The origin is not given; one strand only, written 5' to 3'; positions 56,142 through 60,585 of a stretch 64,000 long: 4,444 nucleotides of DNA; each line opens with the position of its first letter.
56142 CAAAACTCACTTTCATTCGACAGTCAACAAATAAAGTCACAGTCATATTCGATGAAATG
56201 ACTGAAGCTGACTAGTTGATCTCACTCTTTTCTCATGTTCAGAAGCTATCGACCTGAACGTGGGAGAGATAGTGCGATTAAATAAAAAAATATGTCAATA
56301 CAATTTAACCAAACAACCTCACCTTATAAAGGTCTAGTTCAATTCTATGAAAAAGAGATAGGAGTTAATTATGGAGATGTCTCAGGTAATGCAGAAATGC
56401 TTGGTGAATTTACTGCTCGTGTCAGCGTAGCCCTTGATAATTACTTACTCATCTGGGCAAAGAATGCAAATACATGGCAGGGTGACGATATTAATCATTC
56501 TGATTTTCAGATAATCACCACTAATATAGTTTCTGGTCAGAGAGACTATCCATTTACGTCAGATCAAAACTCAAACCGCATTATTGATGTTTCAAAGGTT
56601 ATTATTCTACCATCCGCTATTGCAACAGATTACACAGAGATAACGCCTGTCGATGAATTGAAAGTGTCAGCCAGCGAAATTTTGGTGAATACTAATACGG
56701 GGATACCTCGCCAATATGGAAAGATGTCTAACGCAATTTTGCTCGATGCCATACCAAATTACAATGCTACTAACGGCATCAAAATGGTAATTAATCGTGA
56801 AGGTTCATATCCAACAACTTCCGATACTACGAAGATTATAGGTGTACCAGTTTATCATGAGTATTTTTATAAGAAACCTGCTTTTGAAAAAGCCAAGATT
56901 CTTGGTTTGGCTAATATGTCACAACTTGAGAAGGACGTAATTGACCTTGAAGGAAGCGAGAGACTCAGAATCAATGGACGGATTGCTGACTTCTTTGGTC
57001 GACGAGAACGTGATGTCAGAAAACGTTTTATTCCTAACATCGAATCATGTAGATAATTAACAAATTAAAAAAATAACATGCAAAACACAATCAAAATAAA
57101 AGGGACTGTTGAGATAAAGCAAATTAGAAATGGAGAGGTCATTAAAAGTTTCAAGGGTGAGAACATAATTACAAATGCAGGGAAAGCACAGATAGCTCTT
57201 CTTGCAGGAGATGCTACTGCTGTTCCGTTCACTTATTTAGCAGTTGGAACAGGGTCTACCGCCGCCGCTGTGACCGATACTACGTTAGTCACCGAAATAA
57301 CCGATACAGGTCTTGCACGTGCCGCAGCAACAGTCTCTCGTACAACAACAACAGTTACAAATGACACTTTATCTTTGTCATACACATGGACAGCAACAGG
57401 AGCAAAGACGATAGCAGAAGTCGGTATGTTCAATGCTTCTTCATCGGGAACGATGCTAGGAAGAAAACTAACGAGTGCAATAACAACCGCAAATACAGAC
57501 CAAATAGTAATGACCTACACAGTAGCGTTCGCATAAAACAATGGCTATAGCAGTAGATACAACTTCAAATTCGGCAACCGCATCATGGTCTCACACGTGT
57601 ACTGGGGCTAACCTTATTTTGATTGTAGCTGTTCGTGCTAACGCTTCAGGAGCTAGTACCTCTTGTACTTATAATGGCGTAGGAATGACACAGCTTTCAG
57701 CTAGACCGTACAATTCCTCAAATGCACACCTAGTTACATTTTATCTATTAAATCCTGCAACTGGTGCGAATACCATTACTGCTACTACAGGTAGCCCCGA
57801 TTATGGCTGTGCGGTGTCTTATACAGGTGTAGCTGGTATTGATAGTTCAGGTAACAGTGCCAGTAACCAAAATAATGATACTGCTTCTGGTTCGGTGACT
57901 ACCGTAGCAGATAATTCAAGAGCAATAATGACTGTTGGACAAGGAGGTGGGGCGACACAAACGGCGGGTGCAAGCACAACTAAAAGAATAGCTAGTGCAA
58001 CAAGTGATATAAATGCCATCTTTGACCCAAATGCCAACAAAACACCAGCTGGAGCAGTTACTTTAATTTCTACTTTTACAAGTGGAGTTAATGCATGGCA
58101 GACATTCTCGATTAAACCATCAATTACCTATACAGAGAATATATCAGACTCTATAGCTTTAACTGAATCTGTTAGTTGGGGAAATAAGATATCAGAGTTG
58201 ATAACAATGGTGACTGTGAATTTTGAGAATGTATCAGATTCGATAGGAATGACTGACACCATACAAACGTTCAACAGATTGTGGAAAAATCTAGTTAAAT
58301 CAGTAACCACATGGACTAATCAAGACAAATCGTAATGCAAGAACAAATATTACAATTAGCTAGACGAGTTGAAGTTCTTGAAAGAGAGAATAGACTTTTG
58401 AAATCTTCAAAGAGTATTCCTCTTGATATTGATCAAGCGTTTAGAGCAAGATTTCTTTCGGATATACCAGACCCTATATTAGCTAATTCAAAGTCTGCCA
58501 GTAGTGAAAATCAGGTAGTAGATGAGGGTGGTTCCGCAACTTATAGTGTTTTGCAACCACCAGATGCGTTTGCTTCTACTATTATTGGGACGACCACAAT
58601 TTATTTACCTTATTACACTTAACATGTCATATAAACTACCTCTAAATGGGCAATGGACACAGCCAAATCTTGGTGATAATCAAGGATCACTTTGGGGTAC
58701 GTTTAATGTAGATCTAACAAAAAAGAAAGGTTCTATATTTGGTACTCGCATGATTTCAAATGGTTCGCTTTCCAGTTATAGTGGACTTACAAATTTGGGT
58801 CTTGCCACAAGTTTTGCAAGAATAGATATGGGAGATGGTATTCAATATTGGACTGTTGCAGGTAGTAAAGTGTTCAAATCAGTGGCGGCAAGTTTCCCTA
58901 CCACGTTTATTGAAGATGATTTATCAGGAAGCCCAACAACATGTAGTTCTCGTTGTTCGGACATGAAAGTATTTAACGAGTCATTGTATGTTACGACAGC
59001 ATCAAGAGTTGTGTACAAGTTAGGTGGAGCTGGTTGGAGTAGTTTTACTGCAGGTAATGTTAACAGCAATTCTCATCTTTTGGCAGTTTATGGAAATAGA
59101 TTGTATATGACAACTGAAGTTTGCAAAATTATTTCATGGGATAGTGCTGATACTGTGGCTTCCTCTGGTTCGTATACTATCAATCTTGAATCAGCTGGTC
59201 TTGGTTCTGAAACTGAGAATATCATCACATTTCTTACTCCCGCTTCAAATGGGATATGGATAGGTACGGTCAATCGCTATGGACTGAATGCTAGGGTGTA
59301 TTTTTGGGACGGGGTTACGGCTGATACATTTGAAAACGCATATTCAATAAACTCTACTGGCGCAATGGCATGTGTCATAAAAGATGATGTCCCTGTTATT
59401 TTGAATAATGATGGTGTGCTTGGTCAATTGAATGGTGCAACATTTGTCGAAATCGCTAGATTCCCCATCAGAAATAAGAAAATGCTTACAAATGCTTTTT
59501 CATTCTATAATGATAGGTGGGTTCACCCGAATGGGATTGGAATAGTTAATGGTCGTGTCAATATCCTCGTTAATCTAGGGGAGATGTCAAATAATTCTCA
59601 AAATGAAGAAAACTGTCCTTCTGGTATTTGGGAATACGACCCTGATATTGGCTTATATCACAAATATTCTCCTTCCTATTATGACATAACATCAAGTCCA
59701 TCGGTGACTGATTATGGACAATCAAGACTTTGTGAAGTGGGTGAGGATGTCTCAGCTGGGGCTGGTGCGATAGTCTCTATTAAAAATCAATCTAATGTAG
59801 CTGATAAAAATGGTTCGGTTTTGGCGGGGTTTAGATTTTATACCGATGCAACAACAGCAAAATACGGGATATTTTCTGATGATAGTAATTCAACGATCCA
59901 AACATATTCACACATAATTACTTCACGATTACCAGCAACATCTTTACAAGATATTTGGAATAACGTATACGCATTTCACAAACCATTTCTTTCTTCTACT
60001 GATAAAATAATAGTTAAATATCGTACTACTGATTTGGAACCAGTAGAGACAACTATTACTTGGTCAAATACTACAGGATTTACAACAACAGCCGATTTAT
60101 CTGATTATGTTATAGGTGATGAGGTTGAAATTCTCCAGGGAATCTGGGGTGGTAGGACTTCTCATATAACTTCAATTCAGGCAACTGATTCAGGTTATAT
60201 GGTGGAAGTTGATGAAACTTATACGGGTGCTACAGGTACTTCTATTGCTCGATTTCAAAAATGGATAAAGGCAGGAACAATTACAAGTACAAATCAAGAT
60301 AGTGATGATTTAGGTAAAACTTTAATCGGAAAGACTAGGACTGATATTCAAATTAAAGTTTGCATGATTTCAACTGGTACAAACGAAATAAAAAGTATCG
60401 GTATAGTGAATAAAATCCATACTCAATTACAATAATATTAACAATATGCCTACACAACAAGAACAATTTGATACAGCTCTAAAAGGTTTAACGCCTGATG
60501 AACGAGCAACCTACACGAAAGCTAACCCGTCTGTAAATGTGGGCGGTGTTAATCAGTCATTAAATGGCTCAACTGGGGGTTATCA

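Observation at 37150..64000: ~27-kb lambdoid-style phage region adjacent to core genes, with no integrase or tRNA att site in the window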

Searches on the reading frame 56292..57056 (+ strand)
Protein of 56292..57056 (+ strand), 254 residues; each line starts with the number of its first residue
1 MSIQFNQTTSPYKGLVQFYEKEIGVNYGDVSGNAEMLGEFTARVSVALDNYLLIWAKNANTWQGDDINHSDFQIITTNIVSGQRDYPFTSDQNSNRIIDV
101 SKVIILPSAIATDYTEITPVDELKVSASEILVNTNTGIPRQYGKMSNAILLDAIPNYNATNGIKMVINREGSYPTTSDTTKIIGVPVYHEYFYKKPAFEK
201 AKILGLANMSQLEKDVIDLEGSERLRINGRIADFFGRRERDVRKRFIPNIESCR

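Call 7: search_protein_families(library=pfam, proteins=[window:56292-57056:+], max_evalue=0.01)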
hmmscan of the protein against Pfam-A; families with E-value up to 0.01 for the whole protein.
window:56292-57056:+ (254 aa): 0 families

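Call 10: search_protein_families(library=phrogs, proteins=[window:56292-57056:+], max_evalue=0.001)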
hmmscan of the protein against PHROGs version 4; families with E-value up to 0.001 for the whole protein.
window:56292-57056:+ (254 aa): 0 families

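Call 34: list_cluster_members(proteins=[window:56292-57056:+, window:55568-56215:+, window:55357-55539:+, window:53775-54308:+, window:53131-53697:+, window:52289-53134:+, window:49994-50416:+, window:48509-49891:+, window:58335-58622:+, window:57078-57536:+])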
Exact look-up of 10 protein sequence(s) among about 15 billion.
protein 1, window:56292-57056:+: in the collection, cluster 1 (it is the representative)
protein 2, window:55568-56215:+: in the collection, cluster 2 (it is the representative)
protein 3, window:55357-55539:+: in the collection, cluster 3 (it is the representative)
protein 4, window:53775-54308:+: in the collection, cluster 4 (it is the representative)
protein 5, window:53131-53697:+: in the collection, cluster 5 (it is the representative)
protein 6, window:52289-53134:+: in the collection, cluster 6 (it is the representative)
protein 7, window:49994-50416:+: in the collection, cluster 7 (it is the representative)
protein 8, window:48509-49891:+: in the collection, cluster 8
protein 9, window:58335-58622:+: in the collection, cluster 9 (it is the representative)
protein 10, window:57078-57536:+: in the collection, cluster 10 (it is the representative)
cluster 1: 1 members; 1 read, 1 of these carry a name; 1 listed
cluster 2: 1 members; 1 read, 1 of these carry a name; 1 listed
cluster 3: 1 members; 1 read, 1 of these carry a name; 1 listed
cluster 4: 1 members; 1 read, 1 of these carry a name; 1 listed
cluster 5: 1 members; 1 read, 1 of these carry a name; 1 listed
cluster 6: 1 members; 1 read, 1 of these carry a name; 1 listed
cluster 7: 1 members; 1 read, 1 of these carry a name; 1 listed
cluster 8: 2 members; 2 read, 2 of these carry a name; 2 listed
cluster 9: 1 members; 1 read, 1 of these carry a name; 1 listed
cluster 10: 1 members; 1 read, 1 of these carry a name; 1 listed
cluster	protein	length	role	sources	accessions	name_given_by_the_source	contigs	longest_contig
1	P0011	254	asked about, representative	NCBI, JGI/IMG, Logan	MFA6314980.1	MAG: hypothetical protein WC648_01240 [Candidatus Paceibacterota bacterium] | hypothetical protein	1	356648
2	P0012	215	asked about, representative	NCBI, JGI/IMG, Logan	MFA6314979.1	MAG: hypothetical protein WC648_01235 [Candidatus Paceibacterota bacterium] | hypothetical protein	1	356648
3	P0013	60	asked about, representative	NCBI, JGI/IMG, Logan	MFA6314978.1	MAG: hypothetical protein WC648_01230 [Candidatus Paceibacterota bacterium] | hypothetical protein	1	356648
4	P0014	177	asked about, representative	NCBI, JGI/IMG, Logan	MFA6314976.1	MAG: hypothetical protein WC648_01220 [Candidatus Paceibacterota bacterium] | hypothetical protein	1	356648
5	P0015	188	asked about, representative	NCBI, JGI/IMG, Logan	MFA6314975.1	MAG: hypothetical protein WC648_01215 [Candidatus Paceibacterota bacterium] | hypothetical protein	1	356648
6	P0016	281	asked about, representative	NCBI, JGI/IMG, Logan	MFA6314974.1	MAG: glycosyltransferase [Candidatus Paceibacterota bacterium] | GT2 family glycosyltransferase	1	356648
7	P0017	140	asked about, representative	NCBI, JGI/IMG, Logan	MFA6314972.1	MAG: hypothetical protein WC648_01200 [Candidatus Paceibacterota bacterium] | hypothetical protein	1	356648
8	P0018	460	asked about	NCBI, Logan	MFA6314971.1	MAG: terminase family protein [Candidatus Paceibacterota bacterium]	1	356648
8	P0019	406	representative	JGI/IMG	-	hypothetical protein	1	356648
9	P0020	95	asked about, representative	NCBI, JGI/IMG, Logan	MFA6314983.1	MAG: hypothetical protein WC648_01255 [Candidatus Paceibacterota bacterium] | hypothetical protein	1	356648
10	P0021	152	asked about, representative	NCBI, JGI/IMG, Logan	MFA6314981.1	MAG: hypothetical protein WC648_01245 [Candidatus Paceibacterota bacterium] | hypothetical protein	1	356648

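Call 57: search_solved_structures(query=window:56292-57056:+, max_evalue=1)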
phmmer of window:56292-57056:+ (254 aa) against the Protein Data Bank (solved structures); distinct sequences matched with E-value up to 1: 0.

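Call 79: search_solved_structures(query=A3, max_evalue=1, show_alignments=1)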
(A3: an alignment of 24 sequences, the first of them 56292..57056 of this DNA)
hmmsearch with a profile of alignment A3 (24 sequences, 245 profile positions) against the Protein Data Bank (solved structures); distinct sequences matched with E-value up to 1: 1.
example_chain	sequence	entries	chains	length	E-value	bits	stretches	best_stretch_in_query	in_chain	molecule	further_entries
36qu_H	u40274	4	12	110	0.97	11.9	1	196-238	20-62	V-type proton ATPase subunit G1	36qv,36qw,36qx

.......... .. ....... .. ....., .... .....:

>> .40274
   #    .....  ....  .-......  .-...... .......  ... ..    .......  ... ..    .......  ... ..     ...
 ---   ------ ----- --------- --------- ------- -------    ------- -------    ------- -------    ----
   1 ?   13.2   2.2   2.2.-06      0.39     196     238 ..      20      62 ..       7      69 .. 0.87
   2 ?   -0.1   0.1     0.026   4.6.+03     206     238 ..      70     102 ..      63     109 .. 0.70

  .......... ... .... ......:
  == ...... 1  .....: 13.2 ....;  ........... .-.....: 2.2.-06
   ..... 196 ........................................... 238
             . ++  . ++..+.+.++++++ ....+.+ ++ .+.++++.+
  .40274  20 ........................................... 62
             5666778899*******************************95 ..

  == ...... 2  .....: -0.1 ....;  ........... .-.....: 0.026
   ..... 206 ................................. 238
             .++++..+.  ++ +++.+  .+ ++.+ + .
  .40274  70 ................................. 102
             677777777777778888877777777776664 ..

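Call 80: search_protein_families(library=pfam, alignment_id=A3, max_evalue=0.01)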
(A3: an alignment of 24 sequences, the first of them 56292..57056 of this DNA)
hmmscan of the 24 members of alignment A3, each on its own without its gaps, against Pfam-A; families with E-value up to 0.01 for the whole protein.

A. member 1, window:56292-57056:+ (254 aa): 0 families

B. families by the number of members that match (of 24 scanned): 1 family
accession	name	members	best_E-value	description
PF24175.2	SU10_adaptor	14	4.6e-10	SU10 adaptor protein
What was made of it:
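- Closest known: Podophages with solved connector structures: Escherichia phage SU10. Same: SU10-type adaptor family (call 80).
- The adaptor family matches SU10_adaptor (call 80).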

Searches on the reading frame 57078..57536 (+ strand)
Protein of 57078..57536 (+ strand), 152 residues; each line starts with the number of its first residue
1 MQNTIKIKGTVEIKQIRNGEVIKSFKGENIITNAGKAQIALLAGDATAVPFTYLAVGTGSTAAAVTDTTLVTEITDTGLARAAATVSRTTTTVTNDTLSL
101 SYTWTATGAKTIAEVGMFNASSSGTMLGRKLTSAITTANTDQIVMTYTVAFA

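Call 7: search_protein_families(library=pfam, proteins=[window:57078-57536:+], max_evalue=0.01)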
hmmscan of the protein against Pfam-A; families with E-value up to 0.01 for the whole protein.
window:57078-57536:+ (152 aa): 1 family
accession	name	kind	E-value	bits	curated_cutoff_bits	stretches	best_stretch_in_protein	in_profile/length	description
PF23140.1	Gp80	-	3.1e-06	28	27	1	41-145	14-120/128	Podophage GP4 fiber I protein gp80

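Call 10: search_protein_families(library=phrogs, proteins=[window:57078-57536:+], max_evalue=0.001)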
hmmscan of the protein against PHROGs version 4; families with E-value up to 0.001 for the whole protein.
window:57078-57536:+ (152 aa): 5 families
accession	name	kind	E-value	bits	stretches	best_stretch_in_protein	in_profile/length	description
phrog_5417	-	unknown function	1.8e-18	67.9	1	15-151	19-156/156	-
phrog_4176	-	tail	2.8e-09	37.9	1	5-131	10-138/309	tail fiber protein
phrog_21822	-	unknown function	1.3e-05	26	1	40-151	103-206/330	-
phrog_20420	-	head and packaging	6.7e-05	23.2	1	49-146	27-129/297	virion structural protein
phrog_4618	-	tail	0.00094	19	0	28-126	6-100/413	tail collar fiber protein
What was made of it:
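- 57078..57536 (+): Fibre protein similar to gp80 of podophage GP4. Pfam Gp80 3.1e-6 (call 7). phrog_5417 1.8e-18 and phrog_4176 tail fiber 2.8e-9 (call 10).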

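Call 19: find_encoding_contigs(protein=window:57078-57536:+, flank=10000, max_places=6)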
Protein window:57078-57536:+ (152 aa): no gene with exactly this product is on record in the collection.

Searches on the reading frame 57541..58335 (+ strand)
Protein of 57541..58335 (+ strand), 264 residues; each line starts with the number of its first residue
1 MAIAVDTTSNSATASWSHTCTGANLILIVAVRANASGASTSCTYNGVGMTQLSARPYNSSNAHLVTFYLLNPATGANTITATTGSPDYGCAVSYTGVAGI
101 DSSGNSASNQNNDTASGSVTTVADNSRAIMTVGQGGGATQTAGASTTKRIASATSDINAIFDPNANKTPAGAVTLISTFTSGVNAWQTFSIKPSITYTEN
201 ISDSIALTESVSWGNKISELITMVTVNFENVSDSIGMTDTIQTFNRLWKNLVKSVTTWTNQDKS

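Call 7: search_protein_families(library=pfam, proteins=[window:57541-58335:+], max_evalue=0.01)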
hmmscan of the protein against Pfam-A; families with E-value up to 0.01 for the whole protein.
window:57541-58335:+ (264 aa): 0 families

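Call 10: search_protein_families(library=phrogs, proteins=[window:57541-58335:+], max_evalue=0.001)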
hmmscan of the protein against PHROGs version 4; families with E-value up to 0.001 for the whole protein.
window:57541-58335:+ (264 aa): 2 families
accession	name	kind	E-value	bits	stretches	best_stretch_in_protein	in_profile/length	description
phrog_553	-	tail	4e-10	40.1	1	7-186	127-303/512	minor tail protein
phrog_2106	-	tail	2e-06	28.1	1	5-191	202-381/386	minor tail protein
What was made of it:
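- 57541..58335 (+): Minor tail protein. phrog_553 4e-10 (call 10).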

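Call 69: find_encoding_contigs(protein=window:57541-58335:+, flank=10000, max_places=4)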
Protein window:57541-58335:+ (264 aa): no gene with exactly this product is on record in the collection.

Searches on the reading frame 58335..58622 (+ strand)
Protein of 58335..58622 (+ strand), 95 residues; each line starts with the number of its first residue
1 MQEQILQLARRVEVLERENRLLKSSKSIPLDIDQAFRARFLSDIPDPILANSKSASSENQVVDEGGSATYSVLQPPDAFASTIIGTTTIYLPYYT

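Call 18: find_encoding_contigs(protein=window:58335-58622:+, flank=10000, max_places=6)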
Protein window:58335-58622:+ (95 aa): no gene with exactly this product is on record in the collection.

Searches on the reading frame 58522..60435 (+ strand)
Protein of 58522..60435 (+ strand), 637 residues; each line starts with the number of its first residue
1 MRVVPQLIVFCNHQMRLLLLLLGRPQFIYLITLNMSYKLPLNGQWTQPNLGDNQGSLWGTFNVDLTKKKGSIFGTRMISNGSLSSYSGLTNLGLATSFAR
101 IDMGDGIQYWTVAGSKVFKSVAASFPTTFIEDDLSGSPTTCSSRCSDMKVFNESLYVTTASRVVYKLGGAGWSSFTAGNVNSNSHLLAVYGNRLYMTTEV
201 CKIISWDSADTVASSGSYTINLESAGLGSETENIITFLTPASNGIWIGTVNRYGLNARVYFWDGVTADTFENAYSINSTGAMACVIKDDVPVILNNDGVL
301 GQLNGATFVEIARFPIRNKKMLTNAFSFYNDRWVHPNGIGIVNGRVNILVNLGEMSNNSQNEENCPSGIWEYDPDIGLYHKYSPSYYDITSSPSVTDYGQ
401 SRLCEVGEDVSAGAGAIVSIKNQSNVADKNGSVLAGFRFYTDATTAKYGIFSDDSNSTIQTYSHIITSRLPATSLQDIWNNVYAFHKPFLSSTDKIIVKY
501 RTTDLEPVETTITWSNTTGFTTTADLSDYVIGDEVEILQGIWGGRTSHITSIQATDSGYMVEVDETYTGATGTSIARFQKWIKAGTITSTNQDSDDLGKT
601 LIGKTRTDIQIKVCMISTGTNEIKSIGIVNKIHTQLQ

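Call 7: search_protein_families(library=pfam, proteins=[window:58522-60435:+], max_evalue=0.01)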
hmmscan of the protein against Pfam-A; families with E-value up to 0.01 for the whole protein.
window:58522-60435:+ (637 aa): 0 families

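Call 10: search_protein_families(library=phrogs, proteins=[window:58522-60435:+], max_evalue=0.001)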
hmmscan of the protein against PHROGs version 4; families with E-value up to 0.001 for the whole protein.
window:58522-60435:+ (637 aa): 0 families

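Call 15: find_encoding_contigs(protein=window:58624-60435:+, flank=10000, max_places=6)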
Protein window:58624-60435:+ (603 aa): no gene with exactly this product is on record in the collection.

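Call 56: search_solved_structures(query=window:58624-60435:+, max_evalue=1)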
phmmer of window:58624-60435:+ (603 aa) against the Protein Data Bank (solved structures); distinct sequences matched with E-value up to 1: 3.
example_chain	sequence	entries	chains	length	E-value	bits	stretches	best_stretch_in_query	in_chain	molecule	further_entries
8w5m_L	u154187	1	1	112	0.24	13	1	471-536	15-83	Light chain of Ab17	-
9l94_N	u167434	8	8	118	0.35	12.4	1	497-559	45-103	Large ribosomal subunit protein uL24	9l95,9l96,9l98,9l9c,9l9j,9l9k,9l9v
3kif_A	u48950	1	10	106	0.53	11.8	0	132-163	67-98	5-bladed beta-propeller lectin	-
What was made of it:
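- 58335..63483 (+): A 95-aa protein and three large proteins (603, 500 and 512 aa); tail or internal virion proteins by position and synteny. No family or PDB sequence hit (calls 7, 10, 56).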
